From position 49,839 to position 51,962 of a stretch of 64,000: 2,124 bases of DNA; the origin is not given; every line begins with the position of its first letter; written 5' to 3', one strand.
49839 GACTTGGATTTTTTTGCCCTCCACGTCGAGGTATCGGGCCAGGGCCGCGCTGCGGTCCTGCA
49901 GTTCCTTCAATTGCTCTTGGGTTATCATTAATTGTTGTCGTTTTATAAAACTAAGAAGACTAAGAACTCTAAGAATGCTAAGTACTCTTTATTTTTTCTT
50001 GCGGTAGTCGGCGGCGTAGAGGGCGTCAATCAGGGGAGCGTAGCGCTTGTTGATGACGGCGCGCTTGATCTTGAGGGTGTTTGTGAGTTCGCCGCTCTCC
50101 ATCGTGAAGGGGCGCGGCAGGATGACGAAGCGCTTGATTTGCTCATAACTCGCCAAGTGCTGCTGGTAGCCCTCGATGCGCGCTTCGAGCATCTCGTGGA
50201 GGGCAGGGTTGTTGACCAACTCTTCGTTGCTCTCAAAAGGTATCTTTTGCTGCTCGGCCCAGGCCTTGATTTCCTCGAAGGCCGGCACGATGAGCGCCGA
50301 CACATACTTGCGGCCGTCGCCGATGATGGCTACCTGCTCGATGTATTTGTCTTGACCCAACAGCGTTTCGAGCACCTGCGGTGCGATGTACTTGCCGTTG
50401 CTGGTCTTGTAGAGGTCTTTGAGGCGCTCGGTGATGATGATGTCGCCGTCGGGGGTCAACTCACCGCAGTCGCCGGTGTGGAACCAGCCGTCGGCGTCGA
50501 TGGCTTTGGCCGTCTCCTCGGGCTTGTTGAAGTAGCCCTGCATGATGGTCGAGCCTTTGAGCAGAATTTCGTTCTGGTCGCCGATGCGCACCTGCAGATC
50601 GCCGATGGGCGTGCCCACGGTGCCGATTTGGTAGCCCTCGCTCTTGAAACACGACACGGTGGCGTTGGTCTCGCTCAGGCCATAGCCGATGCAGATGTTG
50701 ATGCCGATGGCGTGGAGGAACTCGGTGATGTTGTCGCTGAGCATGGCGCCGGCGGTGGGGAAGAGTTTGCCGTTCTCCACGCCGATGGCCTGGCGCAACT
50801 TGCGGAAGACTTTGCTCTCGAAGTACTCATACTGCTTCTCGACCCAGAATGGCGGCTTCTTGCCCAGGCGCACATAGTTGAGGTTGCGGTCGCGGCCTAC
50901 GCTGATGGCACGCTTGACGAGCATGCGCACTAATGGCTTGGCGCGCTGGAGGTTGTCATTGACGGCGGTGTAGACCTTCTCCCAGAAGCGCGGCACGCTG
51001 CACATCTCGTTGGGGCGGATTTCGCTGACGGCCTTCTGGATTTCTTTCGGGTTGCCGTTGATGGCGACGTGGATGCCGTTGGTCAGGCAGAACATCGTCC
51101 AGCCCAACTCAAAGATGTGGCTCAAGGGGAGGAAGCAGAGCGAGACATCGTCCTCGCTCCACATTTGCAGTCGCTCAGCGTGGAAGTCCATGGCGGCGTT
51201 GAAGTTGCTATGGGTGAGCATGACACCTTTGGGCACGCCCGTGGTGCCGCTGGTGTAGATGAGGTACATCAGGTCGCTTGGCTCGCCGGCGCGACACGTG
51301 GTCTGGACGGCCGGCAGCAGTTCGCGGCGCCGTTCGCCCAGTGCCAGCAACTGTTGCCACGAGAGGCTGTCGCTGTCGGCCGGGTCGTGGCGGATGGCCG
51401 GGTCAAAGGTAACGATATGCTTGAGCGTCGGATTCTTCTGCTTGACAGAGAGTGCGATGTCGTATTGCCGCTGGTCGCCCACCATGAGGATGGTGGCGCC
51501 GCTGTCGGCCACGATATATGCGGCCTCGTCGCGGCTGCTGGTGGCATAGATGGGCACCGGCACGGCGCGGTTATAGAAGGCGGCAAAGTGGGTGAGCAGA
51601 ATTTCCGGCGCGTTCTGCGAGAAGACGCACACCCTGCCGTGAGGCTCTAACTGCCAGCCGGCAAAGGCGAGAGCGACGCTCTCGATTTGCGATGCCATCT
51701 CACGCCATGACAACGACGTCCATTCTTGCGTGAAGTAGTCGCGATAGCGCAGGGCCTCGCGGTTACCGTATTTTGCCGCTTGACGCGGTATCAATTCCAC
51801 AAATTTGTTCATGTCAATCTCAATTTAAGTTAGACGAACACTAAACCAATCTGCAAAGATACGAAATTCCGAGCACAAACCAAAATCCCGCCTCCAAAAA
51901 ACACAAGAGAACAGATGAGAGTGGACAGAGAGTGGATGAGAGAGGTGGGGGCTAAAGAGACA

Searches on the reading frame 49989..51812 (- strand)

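Call 75: search_protein_families(library=pfam, proteins=[window:49989-51812:-], max_evalue=0.0001)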
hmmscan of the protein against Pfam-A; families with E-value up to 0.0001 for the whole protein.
window:49989-51812:- (607 aa): 2 families
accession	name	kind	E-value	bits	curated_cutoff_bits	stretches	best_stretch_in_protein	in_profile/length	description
PF00501.34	AMP-binding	-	1.1e-64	219.1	29.9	1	10-428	3-384/384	AMP-binding enzyme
PF23562.2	AMP-binding_C_3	-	1e-11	45.7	20.8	1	469-601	5-122/124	AMP-binding enzyme C-terminal domain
